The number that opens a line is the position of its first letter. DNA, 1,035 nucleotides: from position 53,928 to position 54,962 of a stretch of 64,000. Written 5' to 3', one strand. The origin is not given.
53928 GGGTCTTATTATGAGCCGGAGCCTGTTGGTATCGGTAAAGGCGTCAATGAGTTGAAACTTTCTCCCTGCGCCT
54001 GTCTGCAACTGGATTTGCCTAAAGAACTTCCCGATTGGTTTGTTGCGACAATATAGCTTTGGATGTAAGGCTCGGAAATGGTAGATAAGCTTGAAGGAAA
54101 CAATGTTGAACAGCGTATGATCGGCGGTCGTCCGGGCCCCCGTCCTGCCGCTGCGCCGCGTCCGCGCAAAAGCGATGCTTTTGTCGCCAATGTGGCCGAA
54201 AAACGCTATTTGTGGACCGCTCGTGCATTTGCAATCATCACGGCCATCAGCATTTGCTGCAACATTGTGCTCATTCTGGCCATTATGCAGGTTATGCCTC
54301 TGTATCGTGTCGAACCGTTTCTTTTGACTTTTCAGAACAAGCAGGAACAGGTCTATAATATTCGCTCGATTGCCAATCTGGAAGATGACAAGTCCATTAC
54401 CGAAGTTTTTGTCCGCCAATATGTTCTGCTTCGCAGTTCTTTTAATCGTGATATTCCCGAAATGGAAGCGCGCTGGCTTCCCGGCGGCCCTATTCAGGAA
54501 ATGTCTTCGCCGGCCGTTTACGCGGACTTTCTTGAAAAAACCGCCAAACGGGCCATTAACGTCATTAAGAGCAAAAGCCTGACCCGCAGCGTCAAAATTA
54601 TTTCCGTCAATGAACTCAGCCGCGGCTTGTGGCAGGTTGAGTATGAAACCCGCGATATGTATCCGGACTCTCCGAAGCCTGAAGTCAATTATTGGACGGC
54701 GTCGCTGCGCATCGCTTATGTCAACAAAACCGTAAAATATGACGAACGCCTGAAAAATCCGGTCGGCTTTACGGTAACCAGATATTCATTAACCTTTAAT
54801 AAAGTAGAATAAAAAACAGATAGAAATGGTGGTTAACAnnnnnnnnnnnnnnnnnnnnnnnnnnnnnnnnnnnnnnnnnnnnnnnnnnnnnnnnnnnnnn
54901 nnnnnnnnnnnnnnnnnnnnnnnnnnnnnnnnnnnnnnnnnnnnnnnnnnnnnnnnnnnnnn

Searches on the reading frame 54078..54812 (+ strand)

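Call 5: search_protein_families(library=pfam, proteins=[window:54078-54812:+], max_evalue=0.01)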
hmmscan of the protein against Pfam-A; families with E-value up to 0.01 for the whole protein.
window:54078-54812:+ (244 aa): 1 family
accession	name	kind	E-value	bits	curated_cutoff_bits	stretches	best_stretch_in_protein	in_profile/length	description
PF04335.19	VirB8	-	4.9e-26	92.3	23.2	1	48-238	17-210/213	VirB8 protein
